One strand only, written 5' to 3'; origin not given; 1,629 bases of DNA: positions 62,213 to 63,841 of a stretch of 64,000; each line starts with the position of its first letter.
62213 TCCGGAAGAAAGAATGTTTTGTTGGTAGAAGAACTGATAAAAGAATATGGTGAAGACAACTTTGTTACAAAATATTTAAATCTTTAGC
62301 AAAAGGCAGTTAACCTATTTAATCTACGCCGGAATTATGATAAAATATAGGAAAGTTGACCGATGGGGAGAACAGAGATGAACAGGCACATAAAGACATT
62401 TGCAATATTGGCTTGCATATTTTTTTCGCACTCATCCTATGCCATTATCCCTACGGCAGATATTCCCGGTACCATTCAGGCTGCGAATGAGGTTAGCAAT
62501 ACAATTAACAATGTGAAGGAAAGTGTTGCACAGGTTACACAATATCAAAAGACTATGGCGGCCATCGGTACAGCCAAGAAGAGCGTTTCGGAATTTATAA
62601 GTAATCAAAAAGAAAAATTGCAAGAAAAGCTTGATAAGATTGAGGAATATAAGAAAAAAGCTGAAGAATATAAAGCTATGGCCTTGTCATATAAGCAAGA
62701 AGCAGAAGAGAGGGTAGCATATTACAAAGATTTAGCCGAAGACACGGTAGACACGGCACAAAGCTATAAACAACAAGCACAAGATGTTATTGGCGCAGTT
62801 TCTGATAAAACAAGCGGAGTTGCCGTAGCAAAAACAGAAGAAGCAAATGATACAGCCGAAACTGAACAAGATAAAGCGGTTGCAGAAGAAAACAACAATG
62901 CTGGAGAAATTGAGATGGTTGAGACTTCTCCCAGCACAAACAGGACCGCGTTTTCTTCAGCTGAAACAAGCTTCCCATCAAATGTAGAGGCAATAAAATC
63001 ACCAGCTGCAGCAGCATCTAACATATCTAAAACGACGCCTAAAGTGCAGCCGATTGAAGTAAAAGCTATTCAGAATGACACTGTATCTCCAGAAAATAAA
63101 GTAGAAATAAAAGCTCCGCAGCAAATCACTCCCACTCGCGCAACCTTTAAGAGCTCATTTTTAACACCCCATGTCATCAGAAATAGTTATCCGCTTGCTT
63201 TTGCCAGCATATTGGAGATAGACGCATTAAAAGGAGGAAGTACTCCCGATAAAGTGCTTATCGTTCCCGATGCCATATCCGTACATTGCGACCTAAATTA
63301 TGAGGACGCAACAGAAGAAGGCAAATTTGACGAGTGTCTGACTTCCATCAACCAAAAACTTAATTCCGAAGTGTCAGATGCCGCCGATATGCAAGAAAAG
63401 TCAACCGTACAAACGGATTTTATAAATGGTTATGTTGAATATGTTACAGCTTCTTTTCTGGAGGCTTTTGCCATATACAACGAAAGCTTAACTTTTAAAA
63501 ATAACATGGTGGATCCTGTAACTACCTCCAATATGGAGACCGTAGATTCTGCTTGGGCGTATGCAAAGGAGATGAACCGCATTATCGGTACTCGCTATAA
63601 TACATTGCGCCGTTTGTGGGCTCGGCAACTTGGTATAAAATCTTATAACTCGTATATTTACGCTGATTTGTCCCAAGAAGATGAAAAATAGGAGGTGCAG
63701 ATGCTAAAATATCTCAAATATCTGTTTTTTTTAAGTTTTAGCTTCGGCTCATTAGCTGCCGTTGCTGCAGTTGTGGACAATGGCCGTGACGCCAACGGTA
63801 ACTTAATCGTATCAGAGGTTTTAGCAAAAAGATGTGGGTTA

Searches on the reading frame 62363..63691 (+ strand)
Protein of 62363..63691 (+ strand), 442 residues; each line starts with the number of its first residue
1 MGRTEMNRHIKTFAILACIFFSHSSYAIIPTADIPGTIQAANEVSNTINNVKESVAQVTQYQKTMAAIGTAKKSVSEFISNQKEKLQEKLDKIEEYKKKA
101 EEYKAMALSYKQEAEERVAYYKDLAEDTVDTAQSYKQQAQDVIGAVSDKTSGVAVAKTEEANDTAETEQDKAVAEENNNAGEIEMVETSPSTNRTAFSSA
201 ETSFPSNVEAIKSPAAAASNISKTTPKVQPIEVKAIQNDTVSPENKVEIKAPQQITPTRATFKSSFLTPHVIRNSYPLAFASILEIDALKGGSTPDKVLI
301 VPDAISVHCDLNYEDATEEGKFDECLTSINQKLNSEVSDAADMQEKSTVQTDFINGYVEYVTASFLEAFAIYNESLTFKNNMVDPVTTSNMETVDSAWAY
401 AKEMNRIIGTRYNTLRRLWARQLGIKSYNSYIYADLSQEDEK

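Call 6: search_protein_families(library=pfam, proteins=[window:62363-63691:+], max_evalue=0.01)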
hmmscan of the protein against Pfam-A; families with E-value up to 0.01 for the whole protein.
window:62363-63691:+ (442 aa): 0 families

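Call 18: find_encoding_contigs(protein=window:62363-63691:+, flank=10000, max_places=4)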
Protein window:62363-63691:+ (442 aa): no gene with exactly this product is on record in the collection.
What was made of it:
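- Tried and rejected: Look-ups with the window's 442-aa ORF failed, because it is not on record with that start (call 18).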

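Call 20: find_homologous_proteins(query=window:62363-63691:+, max_evalue=0.00001)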
Query window:62363-63691:+ (442 aa): 62 proteins with E <= 0.00001 among 6513 candidates.
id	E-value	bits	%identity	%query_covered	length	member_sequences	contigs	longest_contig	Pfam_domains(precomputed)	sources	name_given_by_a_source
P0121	1.9e-178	612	71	99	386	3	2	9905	-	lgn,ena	-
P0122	3.0e-164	565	65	99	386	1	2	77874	-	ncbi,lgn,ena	-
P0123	1.7e-161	556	100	58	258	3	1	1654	-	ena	-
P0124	2.0e-138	480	57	99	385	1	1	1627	-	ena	-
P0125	3.7e-94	335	38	97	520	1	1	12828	-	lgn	-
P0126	2.1e-91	325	48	47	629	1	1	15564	-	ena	-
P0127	2.8e-88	315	40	95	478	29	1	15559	-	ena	-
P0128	5.0e-88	314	49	45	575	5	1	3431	-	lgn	-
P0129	1.3e-87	313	49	45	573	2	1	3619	-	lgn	-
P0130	8.6e-84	300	48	41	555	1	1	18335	-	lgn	-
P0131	2.7e-82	295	46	41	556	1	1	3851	-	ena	-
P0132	5.8e-82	294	40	98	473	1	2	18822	-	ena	-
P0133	8.7e-82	294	46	41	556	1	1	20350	-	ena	-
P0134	3.5e-81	292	48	41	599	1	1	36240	-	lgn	-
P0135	3.6e-81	292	46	44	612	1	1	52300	-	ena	-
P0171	1.9e-62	230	49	40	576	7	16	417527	-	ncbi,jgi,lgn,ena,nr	ncbi:MAG: hypothetical protein E7020_06580 [Alphaproteobacteria bacterium]|nr:hypothetical protein [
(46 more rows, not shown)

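Call 21: find_encoding_contigs(protein=P0122, flank=10000, max_places=2)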
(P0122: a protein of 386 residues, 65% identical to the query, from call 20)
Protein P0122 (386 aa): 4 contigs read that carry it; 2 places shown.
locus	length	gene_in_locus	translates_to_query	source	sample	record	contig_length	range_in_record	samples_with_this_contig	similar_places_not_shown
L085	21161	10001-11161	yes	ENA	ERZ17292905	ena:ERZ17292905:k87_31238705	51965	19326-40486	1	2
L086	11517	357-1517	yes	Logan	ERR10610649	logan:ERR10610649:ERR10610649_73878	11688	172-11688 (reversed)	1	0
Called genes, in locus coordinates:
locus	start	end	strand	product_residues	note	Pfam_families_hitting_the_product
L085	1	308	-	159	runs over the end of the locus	PF02664:LuxS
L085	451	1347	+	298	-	PF00480:ROK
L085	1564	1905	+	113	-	PF04956:TrbC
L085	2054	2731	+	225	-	PF04956:TrbC (faint)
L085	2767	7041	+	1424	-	-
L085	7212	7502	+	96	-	-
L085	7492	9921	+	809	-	PF27097:VirB4_TrbE_N (weak), PF03135:CagE_TrbE_VirB, PF19044:P-loop_TraG (faint)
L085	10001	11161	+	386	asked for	-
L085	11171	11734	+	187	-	-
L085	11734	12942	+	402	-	-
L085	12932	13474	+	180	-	-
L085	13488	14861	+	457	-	-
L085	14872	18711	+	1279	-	-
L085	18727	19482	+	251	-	PF04335:VirB8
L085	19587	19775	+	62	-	-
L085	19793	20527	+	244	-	PF04335:VirB8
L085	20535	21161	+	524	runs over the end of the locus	PF03524:CagX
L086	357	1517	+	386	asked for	-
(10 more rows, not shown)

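Call 22: find_encoding_contigs(protein=P0171, flank=10000, max_places=2)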
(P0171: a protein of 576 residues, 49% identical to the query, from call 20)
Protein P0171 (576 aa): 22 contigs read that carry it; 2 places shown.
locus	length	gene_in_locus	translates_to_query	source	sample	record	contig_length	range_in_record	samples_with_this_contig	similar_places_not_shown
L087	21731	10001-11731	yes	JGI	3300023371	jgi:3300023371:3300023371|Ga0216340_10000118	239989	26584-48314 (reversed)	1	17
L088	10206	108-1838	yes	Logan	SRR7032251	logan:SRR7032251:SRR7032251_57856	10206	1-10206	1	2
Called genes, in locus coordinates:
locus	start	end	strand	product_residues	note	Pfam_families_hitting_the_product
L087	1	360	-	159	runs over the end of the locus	PF02664:LuxS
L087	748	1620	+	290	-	PF00480:ROK, PF01869:BcrAD_BadFG (faint)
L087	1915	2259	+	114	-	PF04956:TrbC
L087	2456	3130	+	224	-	-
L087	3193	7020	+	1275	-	-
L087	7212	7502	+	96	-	-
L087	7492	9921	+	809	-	PF27097:VirB4_TrbE_N (weak), PF03135:CagE_TrbE_VirB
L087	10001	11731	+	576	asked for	-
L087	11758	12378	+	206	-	-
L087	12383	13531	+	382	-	-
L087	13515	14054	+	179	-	-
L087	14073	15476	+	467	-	-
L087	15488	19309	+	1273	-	-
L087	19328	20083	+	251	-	PF04335:VirB8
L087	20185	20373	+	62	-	-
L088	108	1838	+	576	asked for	-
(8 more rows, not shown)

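Call 45: find_homologous_proteins(query=L085:20535-21161:+, max_evalue=1e-10)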
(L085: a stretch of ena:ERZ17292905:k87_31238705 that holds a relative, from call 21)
Query L085:20535-21161:+ (209 aa): 90 proteins with E <= 1e-10 among 278 candidates.
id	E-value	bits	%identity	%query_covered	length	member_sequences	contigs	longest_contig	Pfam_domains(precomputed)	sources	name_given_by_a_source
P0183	4.9e-97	341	80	84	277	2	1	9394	PF03524.22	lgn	-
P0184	7.8e-97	341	87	77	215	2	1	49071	-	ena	-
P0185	1.5e-96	340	83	87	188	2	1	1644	-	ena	-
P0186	3.2e-96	339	81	88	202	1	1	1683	-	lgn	-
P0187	2.5e-95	336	84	79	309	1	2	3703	PF03524.22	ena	-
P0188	1.1e-94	334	80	84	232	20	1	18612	-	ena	-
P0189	4.5e-94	332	80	86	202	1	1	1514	-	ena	-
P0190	2.6e-91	323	75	94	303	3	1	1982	PF03524.22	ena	-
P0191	1.1e-89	317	74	87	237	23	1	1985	-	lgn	-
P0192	3.0e-89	316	74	86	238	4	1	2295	-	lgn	-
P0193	3.5e-89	316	87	72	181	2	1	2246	PF03524.22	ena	-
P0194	8.3e-89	315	84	80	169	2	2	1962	-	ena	-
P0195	1.0e-88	314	77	88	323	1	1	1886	PF03524.22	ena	-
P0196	1.2e-88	314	74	90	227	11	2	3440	PF03524.22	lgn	-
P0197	1.6e-88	314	75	83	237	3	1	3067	-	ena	-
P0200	2.7e-87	310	79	77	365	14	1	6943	PF03524.22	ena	-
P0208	2.5e-82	293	74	82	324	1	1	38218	-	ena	-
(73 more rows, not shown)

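Call 46: find_encoding_contigs(protein=P0208, flank=10000, max_places=2)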
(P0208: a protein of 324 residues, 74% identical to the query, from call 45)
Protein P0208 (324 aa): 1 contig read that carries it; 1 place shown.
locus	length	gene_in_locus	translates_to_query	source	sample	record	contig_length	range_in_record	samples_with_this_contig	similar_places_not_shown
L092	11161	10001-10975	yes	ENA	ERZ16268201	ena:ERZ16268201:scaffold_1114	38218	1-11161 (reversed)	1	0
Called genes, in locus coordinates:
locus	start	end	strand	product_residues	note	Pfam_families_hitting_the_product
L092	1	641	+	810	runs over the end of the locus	PF27097:VirB4_TrbE_N (faint), PF03135:CagE_TrbE_VirB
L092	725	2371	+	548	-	PF13851:GAS (faint)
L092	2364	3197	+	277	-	-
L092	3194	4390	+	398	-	-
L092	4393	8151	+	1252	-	-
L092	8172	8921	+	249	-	PF04335:VirB8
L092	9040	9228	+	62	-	-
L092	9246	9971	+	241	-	PF04335:VirB8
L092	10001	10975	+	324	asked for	-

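Call 49: find_encoding_contigs(protein=P0200, flank=10000, max_places=3)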
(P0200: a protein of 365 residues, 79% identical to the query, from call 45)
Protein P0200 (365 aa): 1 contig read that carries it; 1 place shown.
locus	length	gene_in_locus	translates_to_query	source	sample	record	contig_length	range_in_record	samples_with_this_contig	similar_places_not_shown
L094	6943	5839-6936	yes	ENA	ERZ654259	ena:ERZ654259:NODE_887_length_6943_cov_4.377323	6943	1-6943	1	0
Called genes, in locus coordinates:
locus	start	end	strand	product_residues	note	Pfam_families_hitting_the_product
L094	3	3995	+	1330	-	?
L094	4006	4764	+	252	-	PF04335:VirB8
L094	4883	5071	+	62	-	-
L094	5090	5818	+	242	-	PF04335:VirB8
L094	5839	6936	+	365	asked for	PF03524:CagX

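Call 56: search_protein_families(library=padloc, proteins=[window:62363-63691:+], max_evalue=0.01)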
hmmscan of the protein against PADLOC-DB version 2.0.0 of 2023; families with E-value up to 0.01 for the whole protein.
window:62363-63691:+ (442 aa): 1 family
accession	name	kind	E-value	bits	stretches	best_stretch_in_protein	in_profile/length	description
PDLC01248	Cas1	-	0.0019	15.7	1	45-141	73-170/289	"CAS-I,CAS-II,CAS-III,CAS-IV,CAS-V,CAS-VI; acquisition_1"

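Call 73: search_protein_families(library=ncbifam, proteins=[L085:18727-19482:+, L085:19793-20527:+, L085:14872-18711:+], max_evalue=0.001)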
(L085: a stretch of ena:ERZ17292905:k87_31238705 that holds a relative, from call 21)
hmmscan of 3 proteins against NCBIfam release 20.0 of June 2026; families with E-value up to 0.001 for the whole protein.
L085:18727-19482:+ (251 aa): 0 families

L085:19793-20527:+ (244 aa): 1 family
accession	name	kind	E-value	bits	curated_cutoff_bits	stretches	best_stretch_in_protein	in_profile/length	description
NF010439.0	PRK13865.1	equivalog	1.7e-12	47.4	188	1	46-242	36-228/237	type IV secretion system protein VirB8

L085:14872-18711:+ (1279 aa): 0 families
